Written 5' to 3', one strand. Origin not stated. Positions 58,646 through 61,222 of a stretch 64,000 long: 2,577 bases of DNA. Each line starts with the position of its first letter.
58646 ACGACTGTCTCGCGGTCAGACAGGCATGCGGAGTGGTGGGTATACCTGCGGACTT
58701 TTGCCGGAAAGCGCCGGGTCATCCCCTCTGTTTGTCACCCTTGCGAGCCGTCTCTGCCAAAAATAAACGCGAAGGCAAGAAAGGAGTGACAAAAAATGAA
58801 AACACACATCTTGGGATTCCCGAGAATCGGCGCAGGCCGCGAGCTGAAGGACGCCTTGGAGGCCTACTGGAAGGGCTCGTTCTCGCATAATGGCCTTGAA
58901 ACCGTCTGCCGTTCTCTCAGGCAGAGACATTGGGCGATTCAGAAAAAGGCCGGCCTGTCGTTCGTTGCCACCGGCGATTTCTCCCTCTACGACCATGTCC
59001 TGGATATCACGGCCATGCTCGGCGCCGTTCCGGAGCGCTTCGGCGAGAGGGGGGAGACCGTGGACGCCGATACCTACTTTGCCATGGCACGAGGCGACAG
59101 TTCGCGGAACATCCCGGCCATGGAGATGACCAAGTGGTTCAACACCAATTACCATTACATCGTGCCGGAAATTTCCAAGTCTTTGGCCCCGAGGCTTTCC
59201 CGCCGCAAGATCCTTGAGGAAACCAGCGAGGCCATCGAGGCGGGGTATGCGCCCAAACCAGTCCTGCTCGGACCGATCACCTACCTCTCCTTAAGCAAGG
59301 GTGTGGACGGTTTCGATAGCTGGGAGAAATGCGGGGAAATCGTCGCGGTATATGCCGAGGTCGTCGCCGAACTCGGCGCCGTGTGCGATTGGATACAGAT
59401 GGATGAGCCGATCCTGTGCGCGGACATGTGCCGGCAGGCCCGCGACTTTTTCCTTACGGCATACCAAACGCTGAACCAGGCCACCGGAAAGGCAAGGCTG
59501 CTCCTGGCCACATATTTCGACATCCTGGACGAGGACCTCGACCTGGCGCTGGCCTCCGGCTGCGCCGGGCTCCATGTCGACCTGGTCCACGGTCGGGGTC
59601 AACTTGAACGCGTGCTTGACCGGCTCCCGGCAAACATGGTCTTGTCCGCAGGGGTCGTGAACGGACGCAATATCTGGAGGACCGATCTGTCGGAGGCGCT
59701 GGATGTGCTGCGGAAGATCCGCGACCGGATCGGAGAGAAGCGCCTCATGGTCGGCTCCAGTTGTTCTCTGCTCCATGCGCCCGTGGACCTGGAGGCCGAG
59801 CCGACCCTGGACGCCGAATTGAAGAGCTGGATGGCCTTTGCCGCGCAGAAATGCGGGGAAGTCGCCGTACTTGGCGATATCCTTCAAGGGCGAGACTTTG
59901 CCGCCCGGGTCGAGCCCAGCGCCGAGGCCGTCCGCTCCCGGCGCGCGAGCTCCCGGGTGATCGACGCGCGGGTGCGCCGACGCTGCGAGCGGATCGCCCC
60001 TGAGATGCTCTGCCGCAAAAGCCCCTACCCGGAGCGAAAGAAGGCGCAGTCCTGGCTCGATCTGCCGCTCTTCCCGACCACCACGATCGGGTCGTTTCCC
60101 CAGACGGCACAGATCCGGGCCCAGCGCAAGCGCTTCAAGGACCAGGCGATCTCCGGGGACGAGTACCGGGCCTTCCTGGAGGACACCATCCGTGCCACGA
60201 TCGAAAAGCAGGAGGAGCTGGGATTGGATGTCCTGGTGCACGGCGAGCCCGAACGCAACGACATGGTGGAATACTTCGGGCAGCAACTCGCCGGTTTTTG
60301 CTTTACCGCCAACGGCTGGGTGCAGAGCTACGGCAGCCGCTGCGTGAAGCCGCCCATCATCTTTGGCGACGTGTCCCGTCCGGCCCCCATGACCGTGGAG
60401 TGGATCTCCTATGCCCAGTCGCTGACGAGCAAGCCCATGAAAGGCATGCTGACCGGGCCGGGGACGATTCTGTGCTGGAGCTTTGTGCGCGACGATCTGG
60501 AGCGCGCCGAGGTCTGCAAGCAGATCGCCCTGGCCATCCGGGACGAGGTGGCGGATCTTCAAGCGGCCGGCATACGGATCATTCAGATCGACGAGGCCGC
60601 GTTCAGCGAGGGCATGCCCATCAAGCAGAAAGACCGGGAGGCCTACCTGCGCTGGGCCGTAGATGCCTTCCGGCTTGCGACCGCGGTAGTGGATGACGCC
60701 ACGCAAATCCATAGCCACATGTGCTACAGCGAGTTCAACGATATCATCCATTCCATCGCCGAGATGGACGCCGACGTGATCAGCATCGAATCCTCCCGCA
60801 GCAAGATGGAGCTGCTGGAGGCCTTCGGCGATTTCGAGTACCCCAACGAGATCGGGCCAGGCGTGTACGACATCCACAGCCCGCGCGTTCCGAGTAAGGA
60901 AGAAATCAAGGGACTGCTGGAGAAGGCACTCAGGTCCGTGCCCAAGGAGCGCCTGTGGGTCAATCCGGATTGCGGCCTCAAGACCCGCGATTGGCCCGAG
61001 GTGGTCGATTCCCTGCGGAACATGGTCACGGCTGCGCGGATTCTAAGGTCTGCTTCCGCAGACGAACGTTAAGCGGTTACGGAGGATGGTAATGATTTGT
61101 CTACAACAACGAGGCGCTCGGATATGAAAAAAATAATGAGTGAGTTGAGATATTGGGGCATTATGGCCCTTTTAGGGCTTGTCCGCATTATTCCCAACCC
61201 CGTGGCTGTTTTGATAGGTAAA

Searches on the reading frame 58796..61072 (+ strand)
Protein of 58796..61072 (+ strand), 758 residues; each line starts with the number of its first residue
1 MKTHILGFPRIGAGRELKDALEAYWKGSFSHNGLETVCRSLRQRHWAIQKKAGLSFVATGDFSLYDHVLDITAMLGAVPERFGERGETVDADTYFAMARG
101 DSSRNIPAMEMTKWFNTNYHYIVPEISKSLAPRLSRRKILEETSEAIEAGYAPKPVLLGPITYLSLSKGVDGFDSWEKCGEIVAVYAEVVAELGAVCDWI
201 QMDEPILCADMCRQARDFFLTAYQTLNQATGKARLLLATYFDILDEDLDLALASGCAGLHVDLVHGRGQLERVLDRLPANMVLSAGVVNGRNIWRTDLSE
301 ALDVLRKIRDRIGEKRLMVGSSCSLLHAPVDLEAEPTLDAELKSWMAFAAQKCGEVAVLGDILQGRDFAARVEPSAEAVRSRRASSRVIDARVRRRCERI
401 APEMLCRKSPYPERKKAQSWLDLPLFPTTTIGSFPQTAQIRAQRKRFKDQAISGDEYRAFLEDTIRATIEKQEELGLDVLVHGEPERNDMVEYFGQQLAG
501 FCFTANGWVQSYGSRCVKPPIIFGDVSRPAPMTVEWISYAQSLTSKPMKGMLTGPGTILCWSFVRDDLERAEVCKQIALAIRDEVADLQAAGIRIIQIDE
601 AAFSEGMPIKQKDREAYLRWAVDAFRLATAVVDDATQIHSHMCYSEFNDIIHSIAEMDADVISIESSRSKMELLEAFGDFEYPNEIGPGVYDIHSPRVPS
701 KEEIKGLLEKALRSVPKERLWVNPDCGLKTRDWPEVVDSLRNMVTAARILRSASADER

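Call 5: search_protein_families(library=pfam, proteins=[window:58796-61072:+], max_evalue=0.01)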
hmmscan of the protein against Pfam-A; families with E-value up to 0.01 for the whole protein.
window:58796-61072:+ (758 aa): 2 families
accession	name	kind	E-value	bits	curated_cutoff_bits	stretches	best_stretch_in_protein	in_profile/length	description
PF01717.24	Meth_synt_2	-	7.8e-160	531.9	21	1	426-748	1-323/324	Cobalamin-independent synthase, Catalytic domain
PF08267.18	Meth_synt_1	-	6.1e-118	394.3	27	2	2-311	1-311/313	Cobalamin-independent synthase, N-terminal domain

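Call 19: find_encoding_contigs(protein=window:58796-61072:+, flank=10000, max_places=6)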
Protein window:58796-61072:+ (758 aa): no gene with exactly this product is on record in the collection.
